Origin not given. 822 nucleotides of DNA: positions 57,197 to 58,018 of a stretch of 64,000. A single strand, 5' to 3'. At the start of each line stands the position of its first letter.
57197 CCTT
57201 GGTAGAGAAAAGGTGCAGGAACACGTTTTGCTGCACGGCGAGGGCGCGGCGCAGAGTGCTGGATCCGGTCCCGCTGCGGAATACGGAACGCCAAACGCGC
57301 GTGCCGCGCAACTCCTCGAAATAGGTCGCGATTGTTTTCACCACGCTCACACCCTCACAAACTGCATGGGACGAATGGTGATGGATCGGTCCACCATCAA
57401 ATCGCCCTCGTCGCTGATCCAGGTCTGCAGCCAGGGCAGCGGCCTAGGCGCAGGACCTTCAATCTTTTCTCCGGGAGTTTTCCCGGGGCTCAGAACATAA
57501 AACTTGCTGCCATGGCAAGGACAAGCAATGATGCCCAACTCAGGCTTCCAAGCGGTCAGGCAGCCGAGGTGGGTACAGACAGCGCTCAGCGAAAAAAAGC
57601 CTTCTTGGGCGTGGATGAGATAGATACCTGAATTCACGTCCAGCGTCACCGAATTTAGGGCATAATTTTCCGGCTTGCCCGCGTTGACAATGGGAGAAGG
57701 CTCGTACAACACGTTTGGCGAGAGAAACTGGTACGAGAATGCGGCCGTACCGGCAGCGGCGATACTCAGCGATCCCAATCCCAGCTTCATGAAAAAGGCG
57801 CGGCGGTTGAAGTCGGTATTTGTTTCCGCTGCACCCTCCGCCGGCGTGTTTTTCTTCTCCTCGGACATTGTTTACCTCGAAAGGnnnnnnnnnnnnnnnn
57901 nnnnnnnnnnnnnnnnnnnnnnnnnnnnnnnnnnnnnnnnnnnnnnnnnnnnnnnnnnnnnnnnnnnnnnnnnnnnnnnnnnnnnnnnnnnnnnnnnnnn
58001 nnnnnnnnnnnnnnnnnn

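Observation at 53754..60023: Rieske/split-cyt b operon 2 begins with a GltD/NfnB-like NAD(P)H:FAD/Fe-S oxidoreductase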

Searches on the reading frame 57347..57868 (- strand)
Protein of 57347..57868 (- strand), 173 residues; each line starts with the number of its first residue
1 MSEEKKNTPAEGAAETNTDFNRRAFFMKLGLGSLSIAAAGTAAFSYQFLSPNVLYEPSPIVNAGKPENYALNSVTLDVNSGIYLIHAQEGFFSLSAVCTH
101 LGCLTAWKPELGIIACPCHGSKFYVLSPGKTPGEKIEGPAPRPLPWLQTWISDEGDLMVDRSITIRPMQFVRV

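Call 4: search_protein_families(library=pfam, proteins=[window:57347-57868:-], max_evalue=0.01)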
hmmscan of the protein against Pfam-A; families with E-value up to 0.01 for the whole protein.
window:57347-57868:- (173 aa): 1 family
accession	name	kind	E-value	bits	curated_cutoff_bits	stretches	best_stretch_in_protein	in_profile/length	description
PF00355.32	Rieske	-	0.00014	22.1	20.3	1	84-127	28-71/88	Rieske [2Fe-2S] domain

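Call 18: search_solved_structures(query=window:57347-57868:-, max_evalue=1, show_alignments=3)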
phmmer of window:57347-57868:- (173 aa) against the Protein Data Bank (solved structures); distinct sequences matched with E-value up to 1: 82 (the best 60 are shown).
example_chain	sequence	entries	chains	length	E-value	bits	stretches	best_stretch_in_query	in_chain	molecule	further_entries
9rk4_A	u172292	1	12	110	1.6e-19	73.6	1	59-165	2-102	Similar to the Rieske Protein II of bc1 complex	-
9rk3_A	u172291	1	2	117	6.3e-15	58.6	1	66-166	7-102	Similar to Rieske 2Fe-2S iron sulfur protein (Cytochrome b6-F complex)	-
8hn2_A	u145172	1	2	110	8.8e-12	48.3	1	88-158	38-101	Cytochrome b6-f complex iron-sulfur subunit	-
3fou_A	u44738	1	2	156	1.7e-11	47.4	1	83-153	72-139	Quinol-cytochrome c reductase, Rieske iron-sulfur subunit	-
1nyk_A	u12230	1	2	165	1.9e-11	47.2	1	84-153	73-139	Rieske iron-sulfur protein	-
6kls_A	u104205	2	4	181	2.2e-10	43.8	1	65-144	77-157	Rieske-I iron sulfur protein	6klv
7zxy_D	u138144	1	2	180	2.4e-10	43.7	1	92-159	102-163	Cytochrome b6-f complex iron-sulfur subunit 2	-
7r0w_D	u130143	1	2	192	2.6e-10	43.5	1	92-159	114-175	Rieske domain, PetC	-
3azc_A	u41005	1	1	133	1.3e-09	41.2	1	89-157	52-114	Cytochrome b6-f complex iron-sulfur subunit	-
2e74_D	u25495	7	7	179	5.7e-09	39.2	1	92-156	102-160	Cytochrome b6-f complex iron-sulfur subunit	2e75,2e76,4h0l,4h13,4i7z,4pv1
7q21_A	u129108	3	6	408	6.1e-09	39.1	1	90-159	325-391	Cytochrome bc1 complex Rieske iron-sulfur subunit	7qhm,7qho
1vf5_D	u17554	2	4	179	8.4e-09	38.6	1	92-156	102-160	RIESKE IRON-SULFUR PROTEIN | Cytochrome b6-f complex iron-sulfur subunit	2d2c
2zt9_D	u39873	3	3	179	1.1e-08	38.3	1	92-146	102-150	Cytochrome b6-f complex iron-sulfur subunit 1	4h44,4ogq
5cxm_A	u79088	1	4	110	1.8e-08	37.5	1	93-155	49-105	Cytochrome b6/f complex iron-sulfur subunit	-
1q90_C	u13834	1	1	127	2.2e-08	37.2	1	91-155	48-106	Cytochrome B6-F complex iron-sulfur subunit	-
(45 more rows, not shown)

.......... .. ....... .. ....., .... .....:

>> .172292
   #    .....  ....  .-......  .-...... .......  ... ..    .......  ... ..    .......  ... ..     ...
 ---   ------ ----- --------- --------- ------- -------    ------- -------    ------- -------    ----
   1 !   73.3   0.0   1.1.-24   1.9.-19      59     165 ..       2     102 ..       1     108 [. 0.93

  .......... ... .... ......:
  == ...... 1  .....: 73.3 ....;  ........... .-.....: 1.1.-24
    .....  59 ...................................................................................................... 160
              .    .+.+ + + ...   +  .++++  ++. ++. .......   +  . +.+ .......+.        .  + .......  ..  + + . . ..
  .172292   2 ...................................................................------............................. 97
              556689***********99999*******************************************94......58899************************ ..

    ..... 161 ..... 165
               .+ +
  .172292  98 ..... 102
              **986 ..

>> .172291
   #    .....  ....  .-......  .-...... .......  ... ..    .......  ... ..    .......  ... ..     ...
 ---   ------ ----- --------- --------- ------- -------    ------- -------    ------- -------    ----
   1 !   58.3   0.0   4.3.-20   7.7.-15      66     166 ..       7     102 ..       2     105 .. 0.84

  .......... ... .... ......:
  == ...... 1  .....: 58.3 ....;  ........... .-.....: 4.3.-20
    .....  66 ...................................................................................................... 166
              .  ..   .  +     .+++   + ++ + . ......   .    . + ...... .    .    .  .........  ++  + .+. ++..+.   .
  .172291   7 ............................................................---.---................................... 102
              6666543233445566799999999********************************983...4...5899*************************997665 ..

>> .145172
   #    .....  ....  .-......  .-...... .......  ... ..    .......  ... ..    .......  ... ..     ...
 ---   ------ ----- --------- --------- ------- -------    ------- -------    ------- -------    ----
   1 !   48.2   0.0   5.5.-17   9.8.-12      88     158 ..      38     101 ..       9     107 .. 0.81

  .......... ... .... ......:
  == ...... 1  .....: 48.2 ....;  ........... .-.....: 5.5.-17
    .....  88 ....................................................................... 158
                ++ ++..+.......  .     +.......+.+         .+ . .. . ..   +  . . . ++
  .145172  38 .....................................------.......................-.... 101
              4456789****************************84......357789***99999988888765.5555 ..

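Call 52: search_protein_families(library=ncbifam, proteins=[window:57347-57868:-], max_evalue=0.01)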
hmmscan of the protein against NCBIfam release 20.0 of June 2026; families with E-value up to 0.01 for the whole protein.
window:57347-57868:- (173 aa): 6 families
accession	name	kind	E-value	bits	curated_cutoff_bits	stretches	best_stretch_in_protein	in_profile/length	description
NF050121.1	bc1_QcrA_actin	exception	8.9e-13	48.4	275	1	89-159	238-305/319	cytochrome bc1 complex Rieske iron-sulfur subunit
NF045928.1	Cytb6fFeSPetC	equivalog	9.6e-13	47.9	250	1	92-159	102-163/179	cytochrome b6-f complex iron-sulfur subunit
NF010001.0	PRK13474.1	subfamily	2.4e-12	46.5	154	1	92-154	101-157/178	cytochrome b6-f complex iron-sulfur subunit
TIGR01416.1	Rieske_proteo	equivalog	1.1e-09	38.5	97.4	1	88-146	106-162/176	ubiquinol-cytochrome c reductase iron-sulfur subunit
TIGR02694.1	arsenite_ox_S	equivalog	2.3e-06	27.5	95.65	1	91-158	51-114/129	arsenate reductase (azurin) small subunit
NF041174.1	SDX_Thmprot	equivalog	1.6e-05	25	170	1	72-125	17-71/109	sulredoxin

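Call 83: find_encoding_contigs(protein=window:57347-57868:-, flank=10000, max_places=2)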
Protein window:57347-57868:- (173 aa): no gene with exactly this product is on record in the collection.
